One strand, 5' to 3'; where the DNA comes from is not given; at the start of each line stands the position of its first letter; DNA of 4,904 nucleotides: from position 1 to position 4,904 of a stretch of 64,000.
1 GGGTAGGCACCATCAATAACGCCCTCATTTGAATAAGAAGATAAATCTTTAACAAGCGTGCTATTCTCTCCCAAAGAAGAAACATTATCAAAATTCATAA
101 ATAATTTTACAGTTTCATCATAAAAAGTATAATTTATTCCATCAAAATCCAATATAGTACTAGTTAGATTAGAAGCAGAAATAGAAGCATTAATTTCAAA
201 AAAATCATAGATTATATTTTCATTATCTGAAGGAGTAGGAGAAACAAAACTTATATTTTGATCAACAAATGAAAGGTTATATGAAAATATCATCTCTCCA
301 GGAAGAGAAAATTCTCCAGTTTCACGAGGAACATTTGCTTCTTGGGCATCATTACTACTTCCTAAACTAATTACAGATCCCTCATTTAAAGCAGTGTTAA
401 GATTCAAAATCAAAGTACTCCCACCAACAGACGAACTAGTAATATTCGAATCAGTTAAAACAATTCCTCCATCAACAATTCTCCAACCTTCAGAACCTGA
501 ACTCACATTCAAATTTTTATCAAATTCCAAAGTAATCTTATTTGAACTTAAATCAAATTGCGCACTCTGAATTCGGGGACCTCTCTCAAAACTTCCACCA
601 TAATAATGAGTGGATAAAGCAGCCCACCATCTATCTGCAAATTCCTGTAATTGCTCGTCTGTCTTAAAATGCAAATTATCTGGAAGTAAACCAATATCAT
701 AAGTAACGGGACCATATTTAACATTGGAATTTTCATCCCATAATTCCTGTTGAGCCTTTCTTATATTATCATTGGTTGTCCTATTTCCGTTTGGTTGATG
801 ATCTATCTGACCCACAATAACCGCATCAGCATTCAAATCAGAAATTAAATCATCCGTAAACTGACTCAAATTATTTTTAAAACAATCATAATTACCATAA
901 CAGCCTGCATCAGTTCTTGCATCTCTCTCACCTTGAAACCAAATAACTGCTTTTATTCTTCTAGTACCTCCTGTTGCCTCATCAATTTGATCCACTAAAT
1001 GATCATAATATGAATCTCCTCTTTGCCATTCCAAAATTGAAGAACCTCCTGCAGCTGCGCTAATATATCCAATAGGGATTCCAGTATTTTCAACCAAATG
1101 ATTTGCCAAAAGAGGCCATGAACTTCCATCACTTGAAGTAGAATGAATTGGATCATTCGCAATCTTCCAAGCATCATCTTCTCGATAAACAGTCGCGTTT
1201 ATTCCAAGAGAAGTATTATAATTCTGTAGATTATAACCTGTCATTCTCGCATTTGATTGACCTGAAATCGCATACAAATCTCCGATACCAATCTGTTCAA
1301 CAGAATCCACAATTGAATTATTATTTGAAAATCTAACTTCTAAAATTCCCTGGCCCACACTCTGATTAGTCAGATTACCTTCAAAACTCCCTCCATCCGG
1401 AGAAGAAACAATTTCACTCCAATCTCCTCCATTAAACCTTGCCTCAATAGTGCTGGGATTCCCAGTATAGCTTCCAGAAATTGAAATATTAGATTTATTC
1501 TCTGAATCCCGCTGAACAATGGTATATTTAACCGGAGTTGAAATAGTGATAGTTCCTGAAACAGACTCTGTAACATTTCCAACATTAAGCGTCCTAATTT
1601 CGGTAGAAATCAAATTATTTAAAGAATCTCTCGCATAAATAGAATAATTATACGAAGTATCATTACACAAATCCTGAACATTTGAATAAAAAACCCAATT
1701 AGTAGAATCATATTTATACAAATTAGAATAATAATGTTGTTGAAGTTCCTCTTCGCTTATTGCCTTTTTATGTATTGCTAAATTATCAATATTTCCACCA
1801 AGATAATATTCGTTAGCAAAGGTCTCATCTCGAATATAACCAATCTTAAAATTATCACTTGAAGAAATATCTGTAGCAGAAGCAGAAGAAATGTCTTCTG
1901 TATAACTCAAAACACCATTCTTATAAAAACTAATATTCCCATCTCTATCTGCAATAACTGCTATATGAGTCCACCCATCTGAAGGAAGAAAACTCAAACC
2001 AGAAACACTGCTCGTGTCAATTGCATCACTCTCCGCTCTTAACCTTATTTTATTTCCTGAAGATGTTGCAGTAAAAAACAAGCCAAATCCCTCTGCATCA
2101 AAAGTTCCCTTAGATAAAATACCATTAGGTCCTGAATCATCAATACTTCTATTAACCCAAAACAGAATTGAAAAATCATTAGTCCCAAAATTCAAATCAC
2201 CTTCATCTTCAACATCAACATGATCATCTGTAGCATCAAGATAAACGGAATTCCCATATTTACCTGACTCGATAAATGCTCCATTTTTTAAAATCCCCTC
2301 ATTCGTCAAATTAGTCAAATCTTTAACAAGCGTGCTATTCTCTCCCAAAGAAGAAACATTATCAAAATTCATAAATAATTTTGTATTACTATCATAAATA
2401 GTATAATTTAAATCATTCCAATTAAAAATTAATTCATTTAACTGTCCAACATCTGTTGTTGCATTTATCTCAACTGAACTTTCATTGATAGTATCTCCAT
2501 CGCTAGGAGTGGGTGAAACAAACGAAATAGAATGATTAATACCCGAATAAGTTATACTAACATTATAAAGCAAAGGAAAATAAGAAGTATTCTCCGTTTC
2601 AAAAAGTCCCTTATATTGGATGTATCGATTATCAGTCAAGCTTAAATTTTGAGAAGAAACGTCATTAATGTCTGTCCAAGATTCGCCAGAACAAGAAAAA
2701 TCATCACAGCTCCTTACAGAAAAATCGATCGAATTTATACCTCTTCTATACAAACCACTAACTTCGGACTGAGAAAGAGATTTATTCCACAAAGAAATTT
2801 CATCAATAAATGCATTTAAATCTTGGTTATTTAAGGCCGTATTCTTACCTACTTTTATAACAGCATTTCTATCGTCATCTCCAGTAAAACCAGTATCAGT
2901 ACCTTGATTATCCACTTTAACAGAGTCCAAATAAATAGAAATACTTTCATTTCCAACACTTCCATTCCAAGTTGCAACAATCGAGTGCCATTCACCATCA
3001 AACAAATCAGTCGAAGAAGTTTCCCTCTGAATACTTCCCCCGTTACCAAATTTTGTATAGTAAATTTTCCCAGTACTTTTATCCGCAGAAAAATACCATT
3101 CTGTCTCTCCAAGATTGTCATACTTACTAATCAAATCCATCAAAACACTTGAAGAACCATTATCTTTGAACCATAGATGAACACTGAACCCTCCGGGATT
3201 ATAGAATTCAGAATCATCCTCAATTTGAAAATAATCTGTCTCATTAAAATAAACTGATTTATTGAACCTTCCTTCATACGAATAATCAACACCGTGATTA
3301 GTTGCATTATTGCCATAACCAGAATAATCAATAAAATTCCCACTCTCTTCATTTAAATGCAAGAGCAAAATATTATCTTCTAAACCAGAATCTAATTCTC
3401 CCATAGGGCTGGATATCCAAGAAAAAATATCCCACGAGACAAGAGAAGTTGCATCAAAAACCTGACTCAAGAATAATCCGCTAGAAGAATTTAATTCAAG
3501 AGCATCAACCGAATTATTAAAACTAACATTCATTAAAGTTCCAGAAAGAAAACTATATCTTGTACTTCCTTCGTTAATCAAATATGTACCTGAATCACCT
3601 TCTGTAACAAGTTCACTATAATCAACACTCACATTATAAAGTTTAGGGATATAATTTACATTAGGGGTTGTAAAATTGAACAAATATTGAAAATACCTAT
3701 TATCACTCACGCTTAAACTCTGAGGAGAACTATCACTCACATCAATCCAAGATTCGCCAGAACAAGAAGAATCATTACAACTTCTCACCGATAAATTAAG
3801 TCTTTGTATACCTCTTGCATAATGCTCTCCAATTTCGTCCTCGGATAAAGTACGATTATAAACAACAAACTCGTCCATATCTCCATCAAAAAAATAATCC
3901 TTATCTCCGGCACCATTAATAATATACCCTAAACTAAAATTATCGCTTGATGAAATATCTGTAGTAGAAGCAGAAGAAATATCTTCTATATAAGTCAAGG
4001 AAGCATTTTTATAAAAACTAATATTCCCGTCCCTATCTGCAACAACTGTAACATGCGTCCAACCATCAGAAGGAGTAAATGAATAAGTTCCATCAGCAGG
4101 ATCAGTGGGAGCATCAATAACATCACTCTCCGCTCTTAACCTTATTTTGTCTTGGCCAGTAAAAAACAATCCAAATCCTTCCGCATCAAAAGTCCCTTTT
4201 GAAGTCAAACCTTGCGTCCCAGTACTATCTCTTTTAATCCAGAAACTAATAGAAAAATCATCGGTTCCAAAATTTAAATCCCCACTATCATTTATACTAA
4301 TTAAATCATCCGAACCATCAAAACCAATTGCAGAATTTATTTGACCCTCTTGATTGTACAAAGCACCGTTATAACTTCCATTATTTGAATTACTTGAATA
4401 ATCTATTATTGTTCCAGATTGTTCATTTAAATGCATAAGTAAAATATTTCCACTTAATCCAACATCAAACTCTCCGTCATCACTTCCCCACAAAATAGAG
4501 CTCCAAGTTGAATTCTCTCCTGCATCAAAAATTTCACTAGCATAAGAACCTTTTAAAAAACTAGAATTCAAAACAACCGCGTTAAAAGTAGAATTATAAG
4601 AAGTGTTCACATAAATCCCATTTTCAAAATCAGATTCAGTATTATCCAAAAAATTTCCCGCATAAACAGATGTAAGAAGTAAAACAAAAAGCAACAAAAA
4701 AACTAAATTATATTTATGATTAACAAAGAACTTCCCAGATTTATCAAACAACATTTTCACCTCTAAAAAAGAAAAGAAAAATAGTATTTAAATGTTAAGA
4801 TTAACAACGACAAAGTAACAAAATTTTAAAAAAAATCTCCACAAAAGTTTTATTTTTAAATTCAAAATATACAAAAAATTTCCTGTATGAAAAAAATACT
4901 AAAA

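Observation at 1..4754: Unlisted giant surface protein alternating LamG-like lectin units with a SASA-type O-acetylesterase domain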

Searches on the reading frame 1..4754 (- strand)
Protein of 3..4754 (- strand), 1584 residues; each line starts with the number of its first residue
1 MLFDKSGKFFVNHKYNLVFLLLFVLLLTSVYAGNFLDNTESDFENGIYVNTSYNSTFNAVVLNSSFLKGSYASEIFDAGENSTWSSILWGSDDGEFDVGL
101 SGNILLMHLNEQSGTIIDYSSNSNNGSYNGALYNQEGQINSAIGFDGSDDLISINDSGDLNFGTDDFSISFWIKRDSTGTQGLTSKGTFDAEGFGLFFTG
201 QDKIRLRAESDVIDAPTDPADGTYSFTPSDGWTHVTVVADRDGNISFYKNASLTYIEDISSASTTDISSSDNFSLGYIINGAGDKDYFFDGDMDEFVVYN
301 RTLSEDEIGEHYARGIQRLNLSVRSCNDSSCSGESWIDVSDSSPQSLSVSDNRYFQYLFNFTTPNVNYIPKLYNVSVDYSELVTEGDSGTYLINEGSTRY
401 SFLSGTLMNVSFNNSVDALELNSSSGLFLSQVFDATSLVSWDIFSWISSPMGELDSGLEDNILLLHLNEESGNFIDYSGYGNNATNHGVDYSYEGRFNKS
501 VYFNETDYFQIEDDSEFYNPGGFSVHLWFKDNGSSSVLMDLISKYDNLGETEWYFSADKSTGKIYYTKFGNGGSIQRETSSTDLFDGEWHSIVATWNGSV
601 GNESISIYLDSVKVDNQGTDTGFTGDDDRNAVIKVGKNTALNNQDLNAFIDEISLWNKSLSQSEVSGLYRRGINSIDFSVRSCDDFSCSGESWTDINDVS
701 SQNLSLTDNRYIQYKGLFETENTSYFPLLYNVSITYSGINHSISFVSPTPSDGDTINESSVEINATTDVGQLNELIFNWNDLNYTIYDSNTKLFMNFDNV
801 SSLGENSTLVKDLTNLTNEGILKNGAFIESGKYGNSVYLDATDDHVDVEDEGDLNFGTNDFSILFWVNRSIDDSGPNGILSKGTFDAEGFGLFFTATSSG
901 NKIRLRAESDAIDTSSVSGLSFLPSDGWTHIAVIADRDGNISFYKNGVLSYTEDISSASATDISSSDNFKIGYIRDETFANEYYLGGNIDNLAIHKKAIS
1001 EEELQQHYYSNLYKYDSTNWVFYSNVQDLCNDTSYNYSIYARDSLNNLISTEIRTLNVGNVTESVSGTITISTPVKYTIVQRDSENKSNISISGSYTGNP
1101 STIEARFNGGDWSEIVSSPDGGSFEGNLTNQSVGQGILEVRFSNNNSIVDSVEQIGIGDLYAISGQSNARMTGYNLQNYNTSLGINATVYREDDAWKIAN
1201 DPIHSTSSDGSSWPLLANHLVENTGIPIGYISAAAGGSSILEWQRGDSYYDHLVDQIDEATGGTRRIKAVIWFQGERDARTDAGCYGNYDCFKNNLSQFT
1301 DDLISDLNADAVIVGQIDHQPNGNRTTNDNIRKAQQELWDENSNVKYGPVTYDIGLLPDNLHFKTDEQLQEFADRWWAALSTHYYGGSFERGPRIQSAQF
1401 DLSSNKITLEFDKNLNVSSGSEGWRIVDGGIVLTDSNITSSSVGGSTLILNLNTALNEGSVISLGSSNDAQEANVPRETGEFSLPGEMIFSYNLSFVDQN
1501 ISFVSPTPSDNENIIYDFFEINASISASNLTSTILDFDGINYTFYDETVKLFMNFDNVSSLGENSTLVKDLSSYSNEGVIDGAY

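Call 3: search_protein_families(library=pfam, proteins=[window:1-4754:-], max_evalue=1)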
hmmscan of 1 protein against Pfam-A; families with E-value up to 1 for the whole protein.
window:1-4754:- (1584 aa): 7 families
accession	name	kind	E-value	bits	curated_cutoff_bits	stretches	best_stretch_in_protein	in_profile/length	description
PF13385.13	Laminin_G_3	-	1.4e-53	181.5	27.6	3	146-308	1-150/151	Concanavalin A-like lectin/glucanases superfamily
PF03629.24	SASA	-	7.3e-28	98.1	24.8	1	1159-1369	3-214/226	Carbohydrate esterase, sialic acid-specific acetylesterase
PF02973.23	Sialidase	-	1.2e-15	58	26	2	927-1007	104-184/189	Sialidase, N-terminal domain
PF07953.20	Toxin_R_bind_N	-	3.6e-12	46.8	23.8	2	114-181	2-70/191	Clostridium neurotoxin, N-terminal receptor binding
PF02210.31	Laminin_G_2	-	0.012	16.5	22.9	1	568-636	35-97/126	Laminin G domain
PF03118.21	RNA_pol_A_CTD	-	0.048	13.8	23.8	0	307-327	6-26/67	Bacterial RNA polymerase, alpha chain C terminal domain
PF17546.7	Defb50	-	0.12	12.8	27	1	1019-1033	22-36/50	Beta defensin 50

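Call 4: search_protein_families(library=ncbifam, proteins=[window:1-4754:-], max_evalue=1)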
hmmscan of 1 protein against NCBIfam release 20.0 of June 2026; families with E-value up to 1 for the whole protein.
window:1-4754:- (1584 aa): 1 family
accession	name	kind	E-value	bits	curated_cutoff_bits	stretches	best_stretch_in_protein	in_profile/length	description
NF052521.1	TafC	equivalog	7.7e-20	71.3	410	3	136-313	188-361/373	TafC family fimbrial protein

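Call 13: find_homologous_proteins(query=window:3-4754:-)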
Query window:3-4754:- (1584 aa): 67 proteins with E <= 0.001 among 8000 candidates.
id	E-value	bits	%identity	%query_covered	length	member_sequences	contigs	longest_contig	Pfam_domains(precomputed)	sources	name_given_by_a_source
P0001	0.0e+0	3606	100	100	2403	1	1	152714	PF07953.21,PF03629.25,PF13385.14,PF02973.23,PF19077.7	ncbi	-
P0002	0.0e+0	1331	38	75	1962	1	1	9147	PF07953.21,PF03629.25,PF13385.14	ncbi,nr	ncbi:hypothetical protein GF336_02500, partial [Candidatus Woesearchaeota archaeon]|nr:hypothetical 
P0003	0.0e+0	1267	45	48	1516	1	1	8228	PF07953.21,PF00354.25,PF13385.14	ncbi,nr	ncbi:hypothetical protein GF361_05050, partial [Candidatus Woesearchaeota archaeon]|nr:hypothetical 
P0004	3.1e-165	570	35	66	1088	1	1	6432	PF07953.21,PF13385.14,PF02973.23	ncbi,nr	ncbi:hypothetical protein GF336_05365, partial [Candidatus Woesearchaeota archaeon]|nr:hypothetical 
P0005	1.5e-134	469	30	62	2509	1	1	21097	PF13385.14,PF02973.23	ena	-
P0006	1.3e-108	383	27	47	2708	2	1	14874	PF00354.25,PF13385.14,PF02973.23,PF02210.32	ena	-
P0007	1.8e-87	313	27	59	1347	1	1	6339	PF07953.21,PF13385.14,PF02973.23,PF02210.32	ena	-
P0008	1.3e-82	296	32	44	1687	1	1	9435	PF01839.30,PF11617.14,PF00354.25,PF13517.13,PF13385.14,PF02973.23,PF02210.32,PF00054.31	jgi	jgi:hypothetical protein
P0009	1.0e-73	267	33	23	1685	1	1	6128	PF13385.14,PF25788.3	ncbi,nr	ncbi:LamG domain-containing protein, partial [Candidatus Woesearchaeota archaeon]|nr:LamG domain-con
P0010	2.8e-73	266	35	23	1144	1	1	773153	PF13385.14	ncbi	-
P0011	1.1e-57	214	33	42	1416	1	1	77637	PF13385.14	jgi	jgi:hypothetical protein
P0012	3.8e-57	212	33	22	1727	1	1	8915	PF13385.14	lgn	-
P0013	1.2e-55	207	32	22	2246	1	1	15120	PF07953.21,PF13385.14,PF10102.15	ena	-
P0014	1.5e-55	207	30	21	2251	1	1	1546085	PF07953.21,PF13385.14,PF10102.15,PF02210.32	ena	-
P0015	1.5e-52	197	31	21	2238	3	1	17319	PF07953.21,PF00354.25,PF13385.14,PF10102.15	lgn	-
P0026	7.5e-44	168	31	32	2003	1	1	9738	PF00801.27,PF03629.25,PF13385.14,PF18911.7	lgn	-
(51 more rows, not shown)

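Call 14: find_related_loci(query=window:3-4754:-, collection=genome_contigs, flank=10000)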
Query window:3-4754:- (1584 aa) in genome_contigs; peptide patterns used: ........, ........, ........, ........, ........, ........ (x = any residue, [..] = any of these).
25 stretches matched a pattern; 3 encode a relative of the query (tblastn E <= 1e-3); 3 distinct loci.
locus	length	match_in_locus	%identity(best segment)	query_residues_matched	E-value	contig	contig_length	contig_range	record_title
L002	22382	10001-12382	30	460-1584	1e-37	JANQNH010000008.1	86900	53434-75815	MAG: Candidatus Nanoarchaeia archaeon isolate PL23a_bin.24 k99_4713745, whole genome shotgun sequence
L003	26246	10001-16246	29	109-1582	2e-31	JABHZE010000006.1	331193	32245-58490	MAG: archaeon isolate SI047_bin76 k141_1200818, whole genome shotgun sequence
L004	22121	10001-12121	41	743-1583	3e-21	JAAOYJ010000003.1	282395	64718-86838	Candidatus Pacearchaeota archaeon isolate DPANNHV_H1.bin.34 k83_92324, whole genome shotgun sequence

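Call 16: find_encoding_contigs(protein=P0001, flank=10000, max_places=3)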
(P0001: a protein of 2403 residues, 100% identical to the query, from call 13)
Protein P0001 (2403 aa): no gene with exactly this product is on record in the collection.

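Call 24: list_cluster_members(proteins=[P0001, P0002, P0026])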
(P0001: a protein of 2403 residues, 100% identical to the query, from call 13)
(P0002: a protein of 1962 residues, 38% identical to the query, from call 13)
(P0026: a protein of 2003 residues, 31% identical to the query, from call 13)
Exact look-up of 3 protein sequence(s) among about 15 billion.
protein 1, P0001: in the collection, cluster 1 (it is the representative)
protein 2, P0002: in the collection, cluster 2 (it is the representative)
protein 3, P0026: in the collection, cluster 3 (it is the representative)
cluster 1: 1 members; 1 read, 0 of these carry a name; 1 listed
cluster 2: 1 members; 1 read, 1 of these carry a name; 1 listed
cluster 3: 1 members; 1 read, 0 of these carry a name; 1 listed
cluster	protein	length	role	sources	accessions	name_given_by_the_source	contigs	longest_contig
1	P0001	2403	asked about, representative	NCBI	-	-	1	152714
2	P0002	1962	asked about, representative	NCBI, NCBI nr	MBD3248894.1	hypothetical protein GF336_02500, partial [Candidatus Woesearchaeota archaeon] | hypothetical protein [Candidatus Woesearchaeota archaeon]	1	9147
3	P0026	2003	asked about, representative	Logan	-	-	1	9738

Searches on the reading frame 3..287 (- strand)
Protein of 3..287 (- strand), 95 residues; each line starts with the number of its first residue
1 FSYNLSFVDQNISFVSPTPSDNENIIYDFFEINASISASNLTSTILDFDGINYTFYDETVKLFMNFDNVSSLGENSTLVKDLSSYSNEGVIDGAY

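Call 9: search_protein_families(library=pfam, proteins=[window:3-287:-], max_evalue=1)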
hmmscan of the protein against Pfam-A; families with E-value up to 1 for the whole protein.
window:3-287:- (95 aa): 0 families

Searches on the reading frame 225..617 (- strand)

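Call 9: search_protein_families(library=pfam, proteins=[window:225-617:-], max_evalue=1)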
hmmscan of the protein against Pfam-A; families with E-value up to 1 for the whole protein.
window:225-617:- (131 aa): 1 family
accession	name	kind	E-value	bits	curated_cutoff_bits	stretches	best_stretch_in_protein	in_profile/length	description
PF13205.12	Big_5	-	0.0093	17.1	23.6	1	24-84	20-80/105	Bacterial Ig-like domain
